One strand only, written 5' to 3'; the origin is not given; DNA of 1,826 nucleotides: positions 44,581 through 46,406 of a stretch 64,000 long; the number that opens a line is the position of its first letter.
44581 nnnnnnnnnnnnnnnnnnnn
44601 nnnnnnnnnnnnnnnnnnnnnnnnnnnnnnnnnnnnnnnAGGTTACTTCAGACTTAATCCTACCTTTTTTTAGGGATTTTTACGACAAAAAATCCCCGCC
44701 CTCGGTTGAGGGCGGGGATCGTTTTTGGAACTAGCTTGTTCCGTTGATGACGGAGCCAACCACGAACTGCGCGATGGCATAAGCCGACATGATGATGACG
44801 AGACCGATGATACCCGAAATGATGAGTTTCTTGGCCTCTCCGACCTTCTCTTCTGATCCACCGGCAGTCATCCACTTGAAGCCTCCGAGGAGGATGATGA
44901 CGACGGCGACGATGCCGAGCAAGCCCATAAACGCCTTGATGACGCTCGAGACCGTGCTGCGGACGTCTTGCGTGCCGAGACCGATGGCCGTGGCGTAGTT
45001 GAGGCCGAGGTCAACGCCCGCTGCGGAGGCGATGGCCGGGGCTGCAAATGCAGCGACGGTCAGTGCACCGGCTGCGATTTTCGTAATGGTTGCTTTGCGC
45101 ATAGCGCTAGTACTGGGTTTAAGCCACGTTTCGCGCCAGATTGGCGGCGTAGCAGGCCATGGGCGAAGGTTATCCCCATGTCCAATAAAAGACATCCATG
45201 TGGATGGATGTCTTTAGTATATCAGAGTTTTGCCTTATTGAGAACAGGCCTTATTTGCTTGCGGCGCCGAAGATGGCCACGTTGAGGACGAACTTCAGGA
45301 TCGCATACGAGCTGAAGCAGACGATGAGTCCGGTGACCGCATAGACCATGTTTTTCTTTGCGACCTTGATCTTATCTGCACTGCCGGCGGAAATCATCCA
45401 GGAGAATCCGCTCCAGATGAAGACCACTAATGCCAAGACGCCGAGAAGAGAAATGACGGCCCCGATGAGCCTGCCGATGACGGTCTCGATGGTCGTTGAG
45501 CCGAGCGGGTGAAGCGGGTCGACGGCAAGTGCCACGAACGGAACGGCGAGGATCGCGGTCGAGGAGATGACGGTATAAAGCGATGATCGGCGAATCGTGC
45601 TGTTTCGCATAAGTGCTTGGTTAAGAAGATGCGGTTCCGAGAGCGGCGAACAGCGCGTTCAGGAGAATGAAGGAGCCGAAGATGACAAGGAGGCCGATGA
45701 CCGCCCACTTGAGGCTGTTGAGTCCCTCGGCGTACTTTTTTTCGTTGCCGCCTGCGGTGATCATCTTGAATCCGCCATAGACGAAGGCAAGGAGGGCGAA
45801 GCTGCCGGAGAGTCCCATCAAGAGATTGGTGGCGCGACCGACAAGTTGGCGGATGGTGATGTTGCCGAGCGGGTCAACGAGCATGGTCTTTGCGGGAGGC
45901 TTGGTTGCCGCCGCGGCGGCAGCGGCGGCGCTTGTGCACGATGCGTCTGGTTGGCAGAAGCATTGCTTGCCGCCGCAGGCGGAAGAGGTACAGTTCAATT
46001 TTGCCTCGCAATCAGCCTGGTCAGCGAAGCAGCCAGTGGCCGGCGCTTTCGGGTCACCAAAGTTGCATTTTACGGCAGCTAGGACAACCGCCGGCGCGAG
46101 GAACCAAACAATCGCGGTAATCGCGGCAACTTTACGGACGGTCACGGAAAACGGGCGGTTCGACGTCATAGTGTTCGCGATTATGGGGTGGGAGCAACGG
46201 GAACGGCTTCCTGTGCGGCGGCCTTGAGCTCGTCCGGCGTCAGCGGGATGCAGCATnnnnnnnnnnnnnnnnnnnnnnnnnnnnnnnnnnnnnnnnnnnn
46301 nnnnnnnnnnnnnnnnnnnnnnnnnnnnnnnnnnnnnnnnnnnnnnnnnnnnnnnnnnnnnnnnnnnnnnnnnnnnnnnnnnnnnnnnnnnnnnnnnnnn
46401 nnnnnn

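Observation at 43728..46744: Tandem array of six TrbC/VirB2-like 'T4SS pilin' paralogs, including a 68-bp perfect repeat and Cys-rich decorated variants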

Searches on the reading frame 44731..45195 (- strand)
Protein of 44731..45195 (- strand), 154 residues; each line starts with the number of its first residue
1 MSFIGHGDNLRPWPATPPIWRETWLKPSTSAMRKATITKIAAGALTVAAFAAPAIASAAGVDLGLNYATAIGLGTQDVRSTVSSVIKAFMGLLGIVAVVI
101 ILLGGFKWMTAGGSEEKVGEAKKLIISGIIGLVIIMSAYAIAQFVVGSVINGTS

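Call 3: search_protein_families(library=pfam, proteins=[window:44731-45195:-], max_evalue=1)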
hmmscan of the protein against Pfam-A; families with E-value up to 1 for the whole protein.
window:44731-45195:- (154 aa): 3 families
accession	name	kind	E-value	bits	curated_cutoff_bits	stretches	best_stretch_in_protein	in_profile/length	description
PF18895.5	T4SS_pilin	-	2.7e-13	50.2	26.6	1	81-145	8-71/71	Type IV secretion system pilin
PF04956.18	TrbC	-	4.1e-05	24.2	27.9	1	35-144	9-97/98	TrbC/VIRB2 pilin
PF23710.1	DUF7155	-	0.69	10.6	27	0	38-62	4-28/90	Family of unknown function (DUF7155)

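Call 9: search_protein_families(library=ncbifam, proteins=[window:44731-45195:-], max_evalue=0.01)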
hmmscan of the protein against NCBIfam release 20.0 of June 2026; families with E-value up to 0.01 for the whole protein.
window:44731-45195:- (154 aa): 1 family
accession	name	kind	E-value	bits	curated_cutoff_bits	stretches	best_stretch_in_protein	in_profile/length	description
NF045849.1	ICE_MMCAP2_0565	equivalog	3.2e-10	39.6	40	1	75-148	6-79/80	Mbov_0395 family pilin-like conjugal transfer protein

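Call 48: find_homologous_proteins(query=window:44731-45102:-, max_evalue=0.001)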
Query window:44731-45102:- (123 aa): 2201 proteins with E <= 0.001 among 2269 candidates; the best 120 are listed.
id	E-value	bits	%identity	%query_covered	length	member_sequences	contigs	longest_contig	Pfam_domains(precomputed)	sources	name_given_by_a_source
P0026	1.8e-63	229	100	100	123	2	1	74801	PF18895.6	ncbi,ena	-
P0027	1.2e-56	207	90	100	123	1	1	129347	PF18895.6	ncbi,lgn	-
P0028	5.4e-56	205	89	100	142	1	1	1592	PF18895.6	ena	-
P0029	1.3e-55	204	93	77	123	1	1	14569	PF18895.6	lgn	-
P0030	4.0e-55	202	87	100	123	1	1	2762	PF18895.6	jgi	jgi:hypothetical protein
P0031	6.0e-53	195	85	100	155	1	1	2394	PF18895.6,PF04956.19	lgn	-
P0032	2.1e-52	194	82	100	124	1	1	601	PF18895.6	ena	-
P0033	2.9e-52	193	81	100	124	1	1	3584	PF18895.6,PF04956.19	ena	-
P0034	3.0e-52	193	83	100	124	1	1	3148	PF18895.6,PF04956.19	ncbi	-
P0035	4.3e-52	193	81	100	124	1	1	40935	PF18895.6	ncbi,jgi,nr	ncbi:MAG TPA: pilin [Candidatus Binatia bacterium]|jgi:hypothetical protein|nr:pilin [Candidatus Bin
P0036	5.1e-52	192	82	100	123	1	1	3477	PF18895.6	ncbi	-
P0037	8.8e-52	192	81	100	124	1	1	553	PF18895.6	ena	-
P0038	9.3e-52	192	80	100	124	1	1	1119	PF18895.6,PF04956.19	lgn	-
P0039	9.3e-52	192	81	100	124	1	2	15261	PF18895.6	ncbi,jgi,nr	ncbi:MAG TPA: pilin [Candidatus Eisenbacteria bacterium]|jgi:hypothetical protein|nr:pilin [Candidat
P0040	1.2e-51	191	80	100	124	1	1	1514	PF18895.6,PF04956.19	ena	-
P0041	1.2e-51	191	81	100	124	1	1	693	PF18895.6,PF04956.19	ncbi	-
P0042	2.6e-51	190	81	100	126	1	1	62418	PF18895.6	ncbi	-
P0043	3.5e-51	190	80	100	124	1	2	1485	PF18895.6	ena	-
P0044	5.4e-51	189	80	100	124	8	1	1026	PF18895.6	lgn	-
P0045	7.2e-51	189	82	100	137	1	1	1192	PF18895.6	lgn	-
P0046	1.4e-50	188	80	100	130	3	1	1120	PF18895.6,PF04956.19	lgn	-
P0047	1.6e-50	188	78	100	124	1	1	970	PF18895.6,PF04956.19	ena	-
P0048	1.9e-50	187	81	100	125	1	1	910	PF18895.6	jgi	jgi:Type IV secretion system pilin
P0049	2.5e-50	187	92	79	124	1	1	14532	PF18895.6,PF04956.19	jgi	jgi:hypothetical protein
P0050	3.0e-50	187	82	100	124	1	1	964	PF18895.6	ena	-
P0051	3.8e-50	186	94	77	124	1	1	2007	PF18895.6,PF04956.19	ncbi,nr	ncbi:MAG TPA: pilin [Patescibacteria group bacterium]|nr:pilin [Patescibacteria group bacterium]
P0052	4.2e-50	186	81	100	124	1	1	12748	PF18895.6,PF04956.19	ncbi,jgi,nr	ncbi:MAG TPA: hypothetical protein VL500_03360 [Candidatus Eisenbacteria bacterium]|nr:hypothetical 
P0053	4.6e-50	186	82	100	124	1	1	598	PF18895.6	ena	-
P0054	5.5e-50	186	80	100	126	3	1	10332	PF18895.6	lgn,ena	-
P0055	6.6e-50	186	81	97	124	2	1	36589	PF18895.6,PF04956.19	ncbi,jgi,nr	ncbi:MAG TPA: pilin [Candidatus Binatia bacterium]|jgi:hypothetical protein|nr:pilin [Candidatus Bin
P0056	8.7e-50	185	80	100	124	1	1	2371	PF18895.6,PF04956.19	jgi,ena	-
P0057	9.1e-50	185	80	100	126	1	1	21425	PF18895.6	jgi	jgi:hypothetical protein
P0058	1.1e-49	185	79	100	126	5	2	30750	PF18895.6,PF04956.19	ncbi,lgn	-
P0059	1.1e-49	185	79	100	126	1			PF18895.6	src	-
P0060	1.2e-49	185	79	100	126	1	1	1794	PF18895.6,PF04956.19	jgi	-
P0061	1.2e-49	185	81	100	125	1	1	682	PF18895.6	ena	-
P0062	1.4e-49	185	80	100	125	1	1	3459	PF18895.6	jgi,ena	-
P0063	1.5e-49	184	77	100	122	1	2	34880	PF18895.6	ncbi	-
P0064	3.8e-49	183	80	100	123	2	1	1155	PF18895.6,PF04956.19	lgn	-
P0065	3.8e-48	180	76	100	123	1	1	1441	PF18895.6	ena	-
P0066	5.0e-48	180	76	100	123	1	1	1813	PF18895.6,PF04956.19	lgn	-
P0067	5.7e-48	179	78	100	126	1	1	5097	PF18895.6,PF04956.19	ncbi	-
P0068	6.9e-48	179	76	100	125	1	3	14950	PF18895.6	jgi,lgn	-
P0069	8.4e-48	179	76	100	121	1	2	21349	PF18895.6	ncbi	-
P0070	9.4e-48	179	77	100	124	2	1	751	PF18895.6,PF04956.19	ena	-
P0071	1.3e-47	178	79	100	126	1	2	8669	PF18895.6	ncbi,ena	-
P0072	1.5e-47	178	82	83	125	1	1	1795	PF18895.6,PF04956.19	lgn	-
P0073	1.6e-47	178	76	100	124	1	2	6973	PF18895.6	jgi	jgi:hypothetical protein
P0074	2.1e-47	178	79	100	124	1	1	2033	PF18895.6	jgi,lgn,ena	-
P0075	2.5e-47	177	76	100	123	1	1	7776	PF18895.6,PF04956.19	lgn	-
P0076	3.5e-47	177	76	99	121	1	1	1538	PF18895.6,PF04956.19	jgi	jgi:hypothetical protein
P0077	4.2e-47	177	78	100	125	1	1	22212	PF18895.6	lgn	-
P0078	6.3e-47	176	82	94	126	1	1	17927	PF18895.6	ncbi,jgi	ncbi:MAG: Type secretion system pilin [Candidatus Parcubacteria bacterium]|jgi:hypothetical protein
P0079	9.7e-47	175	75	99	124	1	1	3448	PF18895.6,PF04956.19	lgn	-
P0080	1.5e-46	175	78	100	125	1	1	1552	PF18895.6,PF04956.19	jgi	jgi:hypothetical protein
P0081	1.7e-46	175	75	100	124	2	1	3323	PF18895.6,PF04956.19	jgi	jgi:hypothetical protein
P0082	1.9e-46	174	77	100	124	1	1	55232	PF18895.6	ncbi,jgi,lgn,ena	ncbi:MAG: pilin [Patescibacteria group bacterium]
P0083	2.4e-46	174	76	100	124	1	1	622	PF18895.6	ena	-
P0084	2.6e-46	174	74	100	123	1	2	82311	PF18895.6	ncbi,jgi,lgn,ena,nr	ncbi:hypothetical protein AMJ57_05335 [Parcubacteria bacterium SG8_24]|nr:MAG: hypothetical protein 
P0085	2.6e-46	174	76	100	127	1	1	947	PF18895.6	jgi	jgi:hypothetical protein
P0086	2.7e-46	174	73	99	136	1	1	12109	PF18895.6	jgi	jgi:hypothetical protein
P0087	2.9e-46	174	75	100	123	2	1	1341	PF18895.6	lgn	-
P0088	6.8e-46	173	79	100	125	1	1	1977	PF18895.6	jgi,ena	-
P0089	1.1e-45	172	76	99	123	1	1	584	PF18895.6,PF04956.19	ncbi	-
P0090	2.1e-45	171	81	88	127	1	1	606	PF18895.6,PF04956.19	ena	-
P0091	2.2e-45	171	74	100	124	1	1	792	PF18895.6,PF04956.19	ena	-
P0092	2.2e-45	171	73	100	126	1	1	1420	PF18895.6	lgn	-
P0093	2.3e-45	171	74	100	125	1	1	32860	PF18895.6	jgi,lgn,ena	-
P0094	2.5e-45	171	75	99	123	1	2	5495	PF18895.6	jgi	jgi:hypothetical protein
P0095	2.8e-45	171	73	100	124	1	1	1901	PF18895.6,PF04956.19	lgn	-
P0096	3.2e-45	171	76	99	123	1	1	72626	PF18895.6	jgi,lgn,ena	-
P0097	3.2e-45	171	72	100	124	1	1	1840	PF18895.6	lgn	-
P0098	3.6e-45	170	73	100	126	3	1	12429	PF18895.6,PF04956.19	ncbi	-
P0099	4.1e-45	170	76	100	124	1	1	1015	PF18895.6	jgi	jgi:hypothetical protein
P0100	4.7e-45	170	76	100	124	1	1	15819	PF18895.6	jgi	jgi:hypothetical protein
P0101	6.0e-45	170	72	100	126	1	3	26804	PF18895.6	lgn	-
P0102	8.3e-45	169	73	100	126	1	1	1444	PF18895.6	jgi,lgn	-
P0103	1.0e-44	169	75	99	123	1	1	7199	PF18895.6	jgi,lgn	jgi:hypothetical protein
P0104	1.1e-44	169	80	81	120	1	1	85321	PF18895.6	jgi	jgi:hypothetical protein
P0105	1.2e-44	169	77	83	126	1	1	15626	PF18895.6,PF04956.19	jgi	-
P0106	1.5e-44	168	71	100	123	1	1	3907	PF18895.6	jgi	-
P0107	1.8e-44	168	72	99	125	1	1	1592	PF18895.6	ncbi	-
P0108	2.4e-44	168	73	99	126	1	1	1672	PF18895.6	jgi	-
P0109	3.4e-44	167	72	100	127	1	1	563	PF18895.6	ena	-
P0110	9.9e-44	166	73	98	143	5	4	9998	PF18895.6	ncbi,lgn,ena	-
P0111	1.2e-43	166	72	99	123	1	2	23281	PF18895.6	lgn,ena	-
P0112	1.9e-43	165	70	100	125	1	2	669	PF18895.6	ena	-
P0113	2.0e-43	165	70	100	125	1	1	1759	PF18895.6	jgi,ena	-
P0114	4.0e-43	164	72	99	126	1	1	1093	PF18895.6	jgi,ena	-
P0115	7.4e-43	163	73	99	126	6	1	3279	PF18895.6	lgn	-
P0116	8.3e-43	163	69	100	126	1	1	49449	PF18895.6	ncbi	ncbi:MAG: pilin [Patescibacteria group bacterium]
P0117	1.3e-42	162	72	97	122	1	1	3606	PF18895.6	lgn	-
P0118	3.3e-42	161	70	100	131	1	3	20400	PF18895.6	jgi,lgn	jgi:TRAP-type C4-dicarboxylate transport system permease small subunit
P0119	4.4e-42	160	80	80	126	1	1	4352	PF18895.6,PF04956.19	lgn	-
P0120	4.5e-42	160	81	76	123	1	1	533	PF18895.6,PF04956.19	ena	-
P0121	1.8e-41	158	69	100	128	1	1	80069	PF18895.6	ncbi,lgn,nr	ncbi:MAG: hypothetical protein PHT12_02750 [Patescibacteria group bacterium]|nr:hypothetical protein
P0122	1.8e-41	158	66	100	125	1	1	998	PF18895.6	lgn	-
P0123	1.9e-41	158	66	100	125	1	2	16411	PF18895.6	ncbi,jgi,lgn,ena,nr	ncbi:pilin [Patescibacteria group bacterium]|nr:pilin [Patescibacteria group bacterium] MBU1029297.1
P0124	2.5e-40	155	70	76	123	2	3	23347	PF18895.6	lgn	-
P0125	3.0e-40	155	71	99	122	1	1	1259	PF18895.6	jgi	jgi:hypothetical protein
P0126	3.0e-40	155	72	89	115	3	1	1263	PF18895.6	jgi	jgi:hypothetical protein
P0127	3.7e-40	154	66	98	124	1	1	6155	PF18895.6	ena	-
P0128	5.4e-40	154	70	84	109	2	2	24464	PF18895.6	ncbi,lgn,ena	-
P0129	5.5e-40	154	64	100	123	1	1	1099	PF18895.6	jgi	jgi:hypothetical protein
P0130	5.7e-40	154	65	98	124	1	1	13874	PF18895.6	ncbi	ncbi:MAG: hypothetical protein ABIJ46_04880 [bacterium]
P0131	6.4e-40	153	81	76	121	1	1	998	PF18895.6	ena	-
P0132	7.1e-40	153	65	100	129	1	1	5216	PF18895.6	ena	-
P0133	8.3e-40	153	65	100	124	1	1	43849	PF18895.6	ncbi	-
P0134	9.3e-40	153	72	90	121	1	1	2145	PF18895.6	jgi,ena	-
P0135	1.5e-39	152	65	98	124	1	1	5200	PF18895.6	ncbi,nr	ncbi:MAG: pilin [Patescibacteria group bacterium]|nr:pilin [Patescibacteria group bacterium]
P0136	1.7e-39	152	78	76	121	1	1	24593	PF18895.6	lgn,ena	-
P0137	7.1e-39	150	63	98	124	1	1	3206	PF18895.6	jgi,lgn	jgi:ABC-type arginine transport system permease subunit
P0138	8.5e-39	150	63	98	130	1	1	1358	PF18895.6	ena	-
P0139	1.9e-38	149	76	75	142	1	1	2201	PF18895.6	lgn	-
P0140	3.1e-38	148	77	84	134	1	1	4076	PF18895.6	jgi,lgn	-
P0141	3.7e-38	148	72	82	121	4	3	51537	PF18895.6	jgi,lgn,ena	-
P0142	4.2e-38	148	70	94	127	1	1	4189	PF18895.6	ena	-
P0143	5.8e-38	147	64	98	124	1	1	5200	PF18895.6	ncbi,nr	ncbi:MAG: pilin [Patescibacteria group bacterium]|nr:pilin [Patescibacteria group bacterium]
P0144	9.1e-38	147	73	74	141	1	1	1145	PF18895.6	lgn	-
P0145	1.5e-37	146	62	99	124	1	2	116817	PF18895.6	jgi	jgi:Zn-dependent protease with chaperone function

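Call 55: search_solved_structures(query=A5, max_evalue=10, show_alignments=2)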
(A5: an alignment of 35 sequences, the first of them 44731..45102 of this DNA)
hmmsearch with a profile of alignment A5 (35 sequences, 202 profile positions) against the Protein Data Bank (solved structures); distinct sequences matched with E-value up to 10: 0.

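Call 75: predict_structure(alignment_id=A5)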
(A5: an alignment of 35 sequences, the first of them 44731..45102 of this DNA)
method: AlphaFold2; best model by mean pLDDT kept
length: 123 residues; sequences in the alignment: 35
mean_pLDDT: 75.6   pTM: 0.51
mean pLDDT of the five models: 75.6, 73.0, 72.7, 70.2, 69.4
residues with pLDDT >= 90: 48; 70-90: 21; 50-70: 49; < 50: 5
segments of 3 or more residues with pLDDT < 50: none
pLDDT, mean of each block of 10 residues (from residue 1): 55 58 55 53 64 87 95 94 92 95 91 77 54
secondary structure, 60 per line:
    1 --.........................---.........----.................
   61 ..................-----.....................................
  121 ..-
elements in order: H3-27 H31-39 H44-78 H84-122

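Call 79: search_protein_families(library=phrogs, proteins=[window:44731-45102:-], max_evalue=0.01)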
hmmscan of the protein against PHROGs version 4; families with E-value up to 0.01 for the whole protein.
window:44731-45102:- (123 aa): 0 families

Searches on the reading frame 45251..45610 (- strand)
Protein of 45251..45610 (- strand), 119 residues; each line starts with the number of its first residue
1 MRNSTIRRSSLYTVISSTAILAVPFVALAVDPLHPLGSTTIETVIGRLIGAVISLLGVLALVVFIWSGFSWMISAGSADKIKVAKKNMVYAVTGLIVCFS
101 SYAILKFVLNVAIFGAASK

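Call 3: search_protein_families(library=pfam, proteins=[window:45251-45610:-], max_evalue=1)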
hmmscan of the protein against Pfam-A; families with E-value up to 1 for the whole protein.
window:45251-45610:- (119 aa): 5 families
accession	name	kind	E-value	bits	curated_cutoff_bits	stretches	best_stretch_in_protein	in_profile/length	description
PF18895.5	T4SS_pilin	-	7.1e-11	42.5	26.6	1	38-107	2-70/71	Type IV secretion system pilin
PF04956.18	TrbC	-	9.8e-06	26.1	27.9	1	13-106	14-96/98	TrbC/VIRB2 pilin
PF00499.25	Oxidored_q3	-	0.015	15.5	33.2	1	83-117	6-40/146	NADH-ubiquinone/plastoquinone oxidoreductase chain 6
PF05934.16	MCLC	-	0.098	11.8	25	1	14-78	291-354/549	Mid-1-related chloride channel (MCLC)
PF19607.4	DUF6112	-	0.49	10.7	25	1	45-87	16-58/88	Family of unknown function (DUF6112)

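Call 9: search_protein_families(library=ncbifam, proteins=[window:45251-45610:-], max_evalue=0.01)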
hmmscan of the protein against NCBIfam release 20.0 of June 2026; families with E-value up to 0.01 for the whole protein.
window:45251-45610:- (119 aa): 1 family
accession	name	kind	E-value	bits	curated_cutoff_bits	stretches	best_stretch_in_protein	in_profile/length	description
NF045849.1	ICE_MMCAP2_0565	equivalog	4.1e-09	36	40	1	38-110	6-78/80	Mbov_0395 family pilin-like conjugal transfer protein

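Call 79: search_protein_families(library=phrogs, proteins=[window:45251-45610:-], max_evalue=0.01)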
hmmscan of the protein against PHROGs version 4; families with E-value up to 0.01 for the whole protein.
window:45251-45610:- (119 aa): 0 families

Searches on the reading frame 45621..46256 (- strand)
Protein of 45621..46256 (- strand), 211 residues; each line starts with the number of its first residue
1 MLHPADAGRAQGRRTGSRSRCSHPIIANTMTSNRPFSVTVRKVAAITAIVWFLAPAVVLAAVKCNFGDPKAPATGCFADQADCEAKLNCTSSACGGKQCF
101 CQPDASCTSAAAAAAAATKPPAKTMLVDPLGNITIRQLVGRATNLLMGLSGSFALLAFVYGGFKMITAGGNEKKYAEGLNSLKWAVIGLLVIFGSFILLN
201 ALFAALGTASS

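Call 3: search_protein_families(library=pfam, proteins=[window:45621-46256:-], max_evalue=1)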
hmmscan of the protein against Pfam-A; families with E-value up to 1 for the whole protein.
window:45621-46256:- (211 aa): 1 family
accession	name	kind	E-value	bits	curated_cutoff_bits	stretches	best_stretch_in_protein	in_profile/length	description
PF18895.5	T4SS_pilin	-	2.1e-12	47.4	26.6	1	134-200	4-69/71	Type IV secretion system pilin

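Call 9: search_protein_families(library=ncbifam, proteins=[window:45621-46256:-], max_evalue=0.01)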
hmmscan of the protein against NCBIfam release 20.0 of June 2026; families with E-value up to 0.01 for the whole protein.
window:45621-46256:- (211 aa): 1 family
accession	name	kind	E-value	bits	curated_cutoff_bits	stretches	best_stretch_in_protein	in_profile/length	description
NF045849.1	ICE_MMCAP2_0565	equivalog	1.9e-07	30.7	40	1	134-203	8-77/80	Mbov_0395 family pilin-like conjugal transfer protein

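Call 79: search_protein_families(library=phrogs, proteins=[window:45621-46169:-], max_evalue=0.01)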
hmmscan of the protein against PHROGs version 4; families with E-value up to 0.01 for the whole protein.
window:45621-46169:- (182 aa): 1 family
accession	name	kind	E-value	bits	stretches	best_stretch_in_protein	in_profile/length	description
phrog_36087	-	unknown function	0.0065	17.1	1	35-93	189-247/387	-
